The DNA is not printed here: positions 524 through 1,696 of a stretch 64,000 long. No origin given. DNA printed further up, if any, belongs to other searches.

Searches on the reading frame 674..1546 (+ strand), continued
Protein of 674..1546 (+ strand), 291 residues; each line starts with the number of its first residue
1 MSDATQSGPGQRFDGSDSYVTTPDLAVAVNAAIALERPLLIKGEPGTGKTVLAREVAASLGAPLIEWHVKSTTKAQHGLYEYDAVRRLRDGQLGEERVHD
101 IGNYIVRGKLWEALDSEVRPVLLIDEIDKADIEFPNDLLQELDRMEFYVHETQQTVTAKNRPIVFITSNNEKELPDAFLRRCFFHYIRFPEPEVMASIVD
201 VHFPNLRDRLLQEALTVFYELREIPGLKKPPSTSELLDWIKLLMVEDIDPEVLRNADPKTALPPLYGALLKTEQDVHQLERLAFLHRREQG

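Call 21: find_related_loci(query=A1, collection=metagenome_contigs, flank=4000)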
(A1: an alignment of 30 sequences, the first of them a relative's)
Query A1 (279 aa) in metagenome_contigs; peptide patterns used: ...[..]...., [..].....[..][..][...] (x = any residue, [..] = any of these).
600 stretches matched a pattern (row limit reached: there are more); 567 encode a relative of the query (tblastn E <= 1e-3); the best 80 are kept; 80 distinct loci.
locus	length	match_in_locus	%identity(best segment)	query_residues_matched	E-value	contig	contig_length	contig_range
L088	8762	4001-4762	55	17-270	3e-85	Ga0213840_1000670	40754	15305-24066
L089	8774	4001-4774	55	8-272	1e-84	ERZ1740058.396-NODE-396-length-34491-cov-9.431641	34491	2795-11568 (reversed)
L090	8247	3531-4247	57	2-246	2e-84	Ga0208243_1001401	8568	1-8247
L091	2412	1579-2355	51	16-271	6e-86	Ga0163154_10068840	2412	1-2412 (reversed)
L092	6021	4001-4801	54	17-272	1e-83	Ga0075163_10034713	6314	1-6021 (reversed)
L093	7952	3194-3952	55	19-271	7e-83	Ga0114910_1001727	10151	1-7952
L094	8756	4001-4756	56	27-279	4e-83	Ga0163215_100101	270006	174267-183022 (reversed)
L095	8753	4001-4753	56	20-271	9e-83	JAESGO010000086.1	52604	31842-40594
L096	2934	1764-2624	48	6-278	8e-84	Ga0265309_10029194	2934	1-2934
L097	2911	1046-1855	51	10-279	2e-83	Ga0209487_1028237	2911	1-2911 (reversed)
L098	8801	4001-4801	51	17-272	7e-82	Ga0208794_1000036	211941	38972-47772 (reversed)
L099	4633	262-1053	51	20-279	9e-82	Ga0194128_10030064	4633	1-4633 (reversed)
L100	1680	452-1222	51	14-270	2e-86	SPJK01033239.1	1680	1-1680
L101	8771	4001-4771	49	17-273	1e-81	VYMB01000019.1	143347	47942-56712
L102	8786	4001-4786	51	6-272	1e-81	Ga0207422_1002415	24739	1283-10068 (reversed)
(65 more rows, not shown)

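Call 24: search_solved_structures(query=window:674-1546:+, max_evalue=0.001)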
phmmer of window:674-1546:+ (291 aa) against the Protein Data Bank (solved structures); distinct sequences matched with E-value up to 0.001: 16.
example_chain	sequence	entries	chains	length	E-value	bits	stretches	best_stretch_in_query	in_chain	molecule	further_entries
6or5_A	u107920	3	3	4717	6.5e-14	54.9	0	26-201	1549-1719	Midasin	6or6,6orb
6i27_A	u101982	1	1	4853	9.5e-10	41.3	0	28-75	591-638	Midasin,Midasin,Midasin,Midasin,Midasin,Midasin,Midasin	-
6i26_A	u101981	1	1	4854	9.5e-10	41.3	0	28-75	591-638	Midasin,Midasin,Midasin,Midasin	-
6hyp_A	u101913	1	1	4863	9.5e-10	41.3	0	28-75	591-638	Midasin,Midasin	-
5jcs_s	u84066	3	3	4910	9.8e-10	41.2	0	28-75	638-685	Midasin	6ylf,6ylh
7w42_A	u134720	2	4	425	5.8e-05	25.5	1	33-98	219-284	Uncharacterized ATPase YjoB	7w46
5vc7_A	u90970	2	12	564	0.00025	23.5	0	36-66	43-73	VCP-like ATPase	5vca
6chs_H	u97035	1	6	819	0.00025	23.5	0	33-62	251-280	Putative cell division control protein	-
6oaa_B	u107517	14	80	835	0.00029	23.3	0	33-62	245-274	Cell division control protein 48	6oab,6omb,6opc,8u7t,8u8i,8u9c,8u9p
8dar_A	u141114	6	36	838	0.00029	23.2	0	33-62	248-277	Cell division control protein 48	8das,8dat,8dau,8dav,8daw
6oa9_A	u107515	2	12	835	0.0003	23.2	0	33-62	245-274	Cell division control protein 48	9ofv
5g4g_A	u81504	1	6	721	0.00056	22.3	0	36-66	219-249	VCP-LIKE ATPASE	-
5g4f_A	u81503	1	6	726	0.00057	22.3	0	36-66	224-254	VCP-LIKE ATPASE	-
8xks_A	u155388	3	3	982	0.0006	22.2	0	37-227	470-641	Ctap1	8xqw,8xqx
5z6q_A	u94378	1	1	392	0.00062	22.2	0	34-72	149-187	Spastin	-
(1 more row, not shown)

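Call 35: search_solved_structures(query=L001:9165-10001:+, max_evalue=1e-10, show_alignments=1)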
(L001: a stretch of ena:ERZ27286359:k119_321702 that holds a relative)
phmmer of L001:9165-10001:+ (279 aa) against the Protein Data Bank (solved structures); distinct sequences matched with E-value up to 1e-10: 136 (the best 60 are shown).
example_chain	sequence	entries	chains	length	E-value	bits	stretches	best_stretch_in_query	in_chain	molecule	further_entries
5hvd_A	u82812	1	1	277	5e-71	242.6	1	18-272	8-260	Ion transport protein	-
5hvx_A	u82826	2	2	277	5.1e-71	242.6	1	18-272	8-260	Ion transport protein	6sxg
6sx5_A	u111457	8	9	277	3.5e-70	239.8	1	18-272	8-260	Ion transport protein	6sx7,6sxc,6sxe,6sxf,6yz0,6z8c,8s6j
6yz2_A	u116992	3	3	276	4.1e-70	239.6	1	19-272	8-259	Ion transport protein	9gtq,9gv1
9uc3_A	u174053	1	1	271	4.1e-69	236.3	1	20-273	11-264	Ion transport protein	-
5yua_A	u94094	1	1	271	1.5e-68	234.5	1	20-273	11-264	Ion transport protein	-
3rvy_A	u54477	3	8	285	1.6e-68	234.4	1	21-273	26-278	Ion transport protein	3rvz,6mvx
4ekw_A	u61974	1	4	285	1.6e-68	234.3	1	21-273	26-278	Ion transport protein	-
3rw0_A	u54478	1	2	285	1.6e-68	234.3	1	21-273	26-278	Ion transport protein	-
6mvv_A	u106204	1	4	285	1.9e-68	234.1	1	21-273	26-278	Ion transport protein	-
5yuc_A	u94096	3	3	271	2.7e-68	233.6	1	20-273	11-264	Ion transport protein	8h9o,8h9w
6mvw_A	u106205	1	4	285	3.1e-68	233.4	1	21-273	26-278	Ion transport protein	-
9uc2_A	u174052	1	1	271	3.1e-68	233.4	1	20-273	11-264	Ion transport protein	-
9vdq_A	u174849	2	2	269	3.3e-68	233.3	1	21-273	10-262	Ion transport protein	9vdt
5yub_A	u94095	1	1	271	3.6e-68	233.2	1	20-273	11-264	Ion transport protein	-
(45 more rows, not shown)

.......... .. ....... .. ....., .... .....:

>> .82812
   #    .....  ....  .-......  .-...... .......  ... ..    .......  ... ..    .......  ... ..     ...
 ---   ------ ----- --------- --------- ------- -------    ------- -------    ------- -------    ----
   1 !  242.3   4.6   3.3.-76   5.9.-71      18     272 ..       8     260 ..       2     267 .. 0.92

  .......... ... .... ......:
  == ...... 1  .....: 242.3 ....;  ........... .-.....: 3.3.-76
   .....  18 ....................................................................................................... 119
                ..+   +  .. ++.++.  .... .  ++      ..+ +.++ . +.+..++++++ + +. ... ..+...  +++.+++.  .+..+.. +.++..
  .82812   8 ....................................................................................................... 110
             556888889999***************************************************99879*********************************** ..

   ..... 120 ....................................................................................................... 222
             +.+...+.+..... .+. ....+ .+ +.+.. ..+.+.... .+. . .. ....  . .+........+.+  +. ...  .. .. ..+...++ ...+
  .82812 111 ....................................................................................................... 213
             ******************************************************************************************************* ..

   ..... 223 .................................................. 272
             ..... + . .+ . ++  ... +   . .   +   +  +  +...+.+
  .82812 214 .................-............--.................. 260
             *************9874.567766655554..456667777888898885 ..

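Call 39: search_protein_families(library=pfam, proteins=[L006:5466-6152:+, L008:7025-7975:+, L045:7196-7906:+, L002:9656-9958:+], max_evalue=0.001)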
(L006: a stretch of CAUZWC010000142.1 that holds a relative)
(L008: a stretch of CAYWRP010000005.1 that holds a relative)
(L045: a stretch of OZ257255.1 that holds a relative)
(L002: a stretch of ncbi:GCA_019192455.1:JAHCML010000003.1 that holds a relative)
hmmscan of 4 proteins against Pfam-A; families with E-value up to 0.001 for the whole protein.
L006:5466-6152:+ (229 aa): 0 families

L008:7025-7975:+ (317 aa): 1 family
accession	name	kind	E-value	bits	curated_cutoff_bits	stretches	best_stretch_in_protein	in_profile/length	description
PF01545.26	Cation_efflux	-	8.1e-39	133.9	26.6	1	11-217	2-197/198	Cation efflux family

L045:7196-7906:+ (237 aa): 1 family
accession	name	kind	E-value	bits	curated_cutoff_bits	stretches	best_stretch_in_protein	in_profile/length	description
PF09361.15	Phasin_2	-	6.5e-22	78.1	24.9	1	109-207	2-100/100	Phasin protein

L002:9656-9958:+ (101 aa): 1 family
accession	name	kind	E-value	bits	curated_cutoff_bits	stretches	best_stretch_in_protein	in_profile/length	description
PF07978.19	NIPSNAP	-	1.4e-18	67.3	22.3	1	6-99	4-98/102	NIPSNAP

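Call 44: find_encoding_contigs(protein=P0004, flank=8000, max_places=1)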
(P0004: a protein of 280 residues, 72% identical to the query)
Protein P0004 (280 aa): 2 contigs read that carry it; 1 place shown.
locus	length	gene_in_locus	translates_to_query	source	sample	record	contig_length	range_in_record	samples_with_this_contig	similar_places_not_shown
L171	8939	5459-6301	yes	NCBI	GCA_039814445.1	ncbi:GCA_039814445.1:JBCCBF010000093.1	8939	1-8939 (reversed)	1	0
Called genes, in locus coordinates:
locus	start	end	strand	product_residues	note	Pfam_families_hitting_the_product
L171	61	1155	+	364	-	PF01312:Bac_export_2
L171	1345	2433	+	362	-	PF00154:RecA_N, PF08423:Rad51 (weak), PF06745:ATPase (weak), PF01637:ATPase_2 (faint), PF21096:RecA_C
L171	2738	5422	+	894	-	PF01411:tRNA-synt_2c, PF07973:tRNA_SAD, PF02272:DHHA1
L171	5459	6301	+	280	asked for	PF00520:Ion_trans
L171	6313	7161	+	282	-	PF00158:Sigma54_activat (faint), PF13191:AAA_16 (faint), PF07724:AAA_2, PF13401:AAA_22, PF00004:AAA, PF07728:AAA_5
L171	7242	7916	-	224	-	PF13505:OMP_b-brl, PF03922:OmpW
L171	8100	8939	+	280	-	PF05762:VWA_CoxE (weak)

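Call 48: search_solved_structures(query=A3, max_evalue=0.01)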
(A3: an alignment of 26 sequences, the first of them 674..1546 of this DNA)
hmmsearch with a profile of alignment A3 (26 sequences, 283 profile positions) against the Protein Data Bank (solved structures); distinct sequences matched with E-value up to 0.01: 81 (the best 60 are shown).
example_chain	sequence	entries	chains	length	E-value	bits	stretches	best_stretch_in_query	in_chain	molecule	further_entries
6or5_A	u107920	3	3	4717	2.3e-13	53.1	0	26-66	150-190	Midasin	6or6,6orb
6i27_A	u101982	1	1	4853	6.5e-11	45.1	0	20-74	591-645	Midasin,Midasin,Midasin,Midasin,Midasin,Midasin,Midasin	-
6i26_A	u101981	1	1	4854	6.5e-11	45.1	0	20-74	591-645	Midasin,Midasin,Midasin,Midasin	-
6hyp_A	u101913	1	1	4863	6.7e-11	45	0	20-74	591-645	Midasin,Midasin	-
5jcs_s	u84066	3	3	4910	7.2e-11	44.9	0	20-74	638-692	Midasin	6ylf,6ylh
5vc7_A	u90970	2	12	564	3.3e-05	26.4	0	29-57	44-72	VCP-like ATPase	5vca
6oaa_B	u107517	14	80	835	3.6e-05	26.2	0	30-58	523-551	Cell division control protein 48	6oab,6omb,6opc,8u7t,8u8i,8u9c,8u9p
8dar_A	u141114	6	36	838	3.7e-05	26.2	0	30-58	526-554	Cell division control protein 48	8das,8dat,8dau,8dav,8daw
6oa9_A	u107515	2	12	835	4.5e-05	25.9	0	30-58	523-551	Cell division control protein 48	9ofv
6chs_H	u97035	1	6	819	5.4e-05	25.6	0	28-58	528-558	Putative cell division control protein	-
9cru_A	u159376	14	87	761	6.1e-05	25.5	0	26-54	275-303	Vesicular-fusion protein SEC18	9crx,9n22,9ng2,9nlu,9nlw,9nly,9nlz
7wub_D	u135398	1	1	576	6.8e-05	25.3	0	28-54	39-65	Transitional endoplasmic reticulum ATPase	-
7wub_C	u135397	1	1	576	7.9e-05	25.1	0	28-54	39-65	Transitional endoplasmic reticulum ATPase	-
6mck_A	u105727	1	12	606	8.6e-05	25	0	28-54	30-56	Transitional endoplasmic reticulum ATPase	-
5g4g_A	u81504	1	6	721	9.3e-05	24.9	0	29-57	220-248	VCP-LIKE ATPASE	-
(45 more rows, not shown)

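Call 53: search_protein_families(library=padloc, proteins=[window:674-1546:+], max_evalue=0.01)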
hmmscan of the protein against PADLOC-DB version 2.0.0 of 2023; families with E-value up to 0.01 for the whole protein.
window:674-1546:+ (291 aa): 9 families
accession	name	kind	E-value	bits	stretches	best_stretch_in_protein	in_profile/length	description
PDLC02195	IetA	-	4.8e-07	27.4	1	31-65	132-166/395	-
PDLC02196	IetA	-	5e-07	27.5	1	30-65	116-151/374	-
PDLC00915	TRIP13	-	8e-06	23.5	1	32-61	59-88/302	TRIP13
PDLC04140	mad8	-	2.7e-05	21.8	1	27-143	18-112/314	mads_8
PDLC04232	IetA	-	0.00041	17.9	1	39-65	119-145/330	-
PDLC05079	PDC-S73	-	0.0013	15.6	1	16-57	172-212/752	-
PDLC00268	PtuA1|PtuA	-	0.0042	14.6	0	33-82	21-71/411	AAA ATPase domain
PDLC00914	TRIP13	-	0.0079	13.7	0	31-182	65-209/302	TRIP13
PDLC02350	AbiO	-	0.0091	12.8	0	36-60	192-216/468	AbiO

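Call 57: predict_structure(alignment_id=A3)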
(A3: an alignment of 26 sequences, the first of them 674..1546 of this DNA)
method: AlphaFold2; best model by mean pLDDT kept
length: 291 residues; sequences in the alignment: 26
mean_pLDDT: 73.9   pTM: 0.69
mean pLDDT of the five models: 73.9, 66.0, 62.3, 53.0, 52.4
residues with pLDDT >= 90: 38; 70-90: 158; 50-70: 68; < 50: 27
segments of 3 or more residues with pLDDT < 50: 1-9, 72-76, 265-276
pLDDT, mean of each block of 10 residues (from residue 1): 42 76 87 92 75 89 86 51 57 60 75 90 84 75 83 83 87 74 83 82 79 85 75 76 74 65 46 49 64 45
secondary structure, 60 per line:
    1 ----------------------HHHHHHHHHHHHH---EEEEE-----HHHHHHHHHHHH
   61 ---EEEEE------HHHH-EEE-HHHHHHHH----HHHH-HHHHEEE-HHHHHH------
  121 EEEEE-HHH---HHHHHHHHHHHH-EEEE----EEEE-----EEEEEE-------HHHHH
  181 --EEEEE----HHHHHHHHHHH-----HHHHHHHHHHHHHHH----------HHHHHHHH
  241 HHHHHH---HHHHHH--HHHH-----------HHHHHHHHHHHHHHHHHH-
elements in order: H23-35 E39-43 H49-60 E64-68 H75-78 E80-82 H84-91 H96-99 H101-104 E105-107 H109-114 E121-125 H133-144 E146-149 E154-157 E163-168 H176-180 E183-187 H192-202 H208-222 H233-246 H250-255 H258-261 H273-290

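Call 61: fold_search(model_id=the predicted structure, library=pdb)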
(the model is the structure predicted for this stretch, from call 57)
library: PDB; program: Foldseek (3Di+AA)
matches with E <= 10: 1917; with E <= 0.001: 1605
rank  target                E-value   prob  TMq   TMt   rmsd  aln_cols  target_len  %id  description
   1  9qh4_C                2.0e-14  1.00  0.67  0.76   4.7       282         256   20  NorQ hexamer from Paracoccus denitrificans (released 2026-03-25)
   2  9qh8_A                6.6e-13  1.00  0.66  0.74   4.9       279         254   20  reduced NorQ-NorD VWA domain complex from Paracoccus denitrificans (released 2026-03-25)
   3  9qh8_F                7.0e-13  1.00  0.63  0.72   5.3       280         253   20  reduced NorQ-NorD VWA domain complex from Paracoccus denitrificans (released 2026-03-25)
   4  9qh6_B                1.2e-12  1.00  0.67  0.75   4.8       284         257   21  NorQ in complex with NorD VWA domain from Paracoccus denitrificans (released 2026-03-25)
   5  9qhd_A                1.2e-12  1.00  0.66  0.74   4.8       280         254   18  NorQD complex state 1 from Jhaorihella thermophila (released 2026-03-25)
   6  9qh4_A                1.2e-12  1.00  0.64  0.72   5.0       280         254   19  NorQ hexamer from Paracoccus denitrificans (released 2026-03-25)
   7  9qh9_C                5.0e-12  1.00  0.65  0.73   5.8       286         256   19  NorQ in complex with NorD VWA domain steep staircase subset 2 from Paracoccus denitrificans (released 2026-03-25)
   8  9qh8_C                5.3e-12  1.00  0.66  0.74   4.8       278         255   20  reduced NorQ-NorD VWA domain complex from Paracoccus denitrificans (released 2026-03-25)
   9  9qh4_F                5.3e-12  1.00  0.65  0.73   5.0       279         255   19  NorQ hexamer from Paracoccus denitrificans (released 2026-03-25)
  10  9qhd_C                6.8e-12  1.00  0.67  0.75   5.1       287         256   17  NorQD complex state 1 from Jhaorihella thermophila (released 2026-03-25)
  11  9qhd_B                9.8e-12  1.00  0.66  0.74   4.8       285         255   18  NorQD complex state 1 from Jhaorihella thermophila (released 2026-03-25)
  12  9qh6_F                9.8e-12  1.00  0.62  0.71   5.6       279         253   20  NorQ in complex with NorD VWA domain from Paracoccus denitrificans (released 2026-03-25)
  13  6l1q_A                1.3e-11  1.00  0.65  0.71   5.4       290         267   18  Crystal structure of AfCbbQ2, a MoxR AAA+-ATPase and CbbQO-type Rubisco activase from Acidithiobacillus ferrooxidans (released 2019-12-18)
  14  9qhg_E                6.5e-11  1.00  0.65  0.74   4.7       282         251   18  NorQD complex state 4 from Jhaorihella thermophila (released 2026-03-25)
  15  9qh7_E                8.3e-11  1.00  0.65  0.76   4.9       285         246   19  NorQ in complex with NorD VWA domain steep staircase subset 1 from Paracoccus denitrificans (released 2026-03-25)
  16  5c3c_B                1.4e-10  1.00  0.62  0.74   5.2       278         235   17  Structural characterization of a newly identified component of alpha-carboxysomes: The AAA+ domain Protein cso-CbbQ (released 2015-11-18)
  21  5c3c_A                1.3e-09  1.00  0.59  0.72   6.5       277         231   17  Structural characterization of a newly identified component of alpha-carboxysomes: The AAA+ domain Protein cso-CbbQ (released 2015-11-18)
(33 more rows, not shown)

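Call 67: find_encoding_contigs(protein=P0067, flank=5000, max_places=1)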
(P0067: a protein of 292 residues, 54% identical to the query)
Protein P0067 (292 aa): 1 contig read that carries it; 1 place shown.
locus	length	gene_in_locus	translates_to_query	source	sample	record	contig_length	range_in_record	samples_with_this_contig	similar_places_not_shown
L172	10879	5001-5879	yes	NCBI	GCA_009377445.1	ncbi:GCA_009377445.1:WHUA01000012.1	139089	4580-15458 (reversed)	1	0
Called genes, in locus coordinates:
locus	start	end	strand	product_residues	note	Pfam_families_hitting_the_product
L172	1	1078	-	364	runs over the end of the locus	PF02746:MR_MLE_N, PF13378:MR_MLE_C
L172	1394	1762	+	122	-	-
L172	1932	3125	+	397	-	PF02515:CoA_transf_3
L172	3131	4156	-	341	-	PF00561:Abhydrolase_1, PF12697:Abhydrolase_6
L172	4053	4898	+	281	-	PF00378:ECH_1, PF16113:ECH_2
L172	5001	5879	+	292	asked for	PF00520:Ion_trans, PF08016:PKD_channel (weak)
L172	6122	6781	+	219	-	PF00578:AhpC-TSA, PF08534:Redoxin, PF10417:1-cysPrx_C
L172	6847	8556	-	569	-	PF13738:Pyr_redox_3 (faint), PF01266:DAO, PF01494:FAD_binding_3 (weak), PF01593:Amino_oxidase (faint), PF13450:NAD_binding_8 (weak)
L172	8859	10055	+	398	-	PF07690:MFS_1, PF05977:MFS_3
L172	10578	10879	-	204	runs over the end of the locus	PF00484:Pro_CA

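Call 68: find_encoding_contigs(protein=P0119, flank=5000, max_places=1)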
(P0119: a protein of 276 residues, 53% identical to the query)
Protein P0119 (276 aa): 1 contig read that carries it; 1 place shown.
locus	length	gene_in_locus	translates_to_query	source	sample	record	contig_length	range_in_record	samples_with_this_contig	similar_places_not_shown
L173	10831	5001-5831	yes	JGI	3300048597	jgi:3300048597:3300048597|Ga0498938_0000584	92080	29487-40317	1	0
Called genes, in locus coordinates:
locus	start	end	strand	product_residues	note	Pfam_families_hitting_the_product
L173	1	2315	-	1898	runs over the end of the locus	PF14252:DUF4347, PF17803:Cadherin_4 (faint), PF00028:Cadherin (weak), PF23592:Cadherin_CELSR2_9th (faint), PF00028:Cadherin (weak), PF16184:Cadherin_3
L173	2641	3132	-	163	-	PF00210:Ferritin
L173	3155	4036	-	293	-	PF02535:Zip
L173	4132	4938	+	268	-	PF13847:Methyltransf_31, PF08241:Methyltransf_11 (faint), PF13649:Methyltransf_25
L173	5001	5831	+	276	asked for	PF00520:Ion_trans, PF08016:PKD_channel (weak)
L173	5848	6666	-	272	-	PF00924:MS_channel_2nd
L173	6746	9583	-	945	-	PF00690:Cation_ATPase_N, PF00122:E1-E2_ATPase, PF13246:Cation_ATPase, PF00702:Hydrolase, PF00689:Cation_ATPase_C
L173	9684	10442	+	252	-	PF11249:DUF3047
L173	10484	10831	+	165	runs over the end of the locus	PF07883:Cupin_2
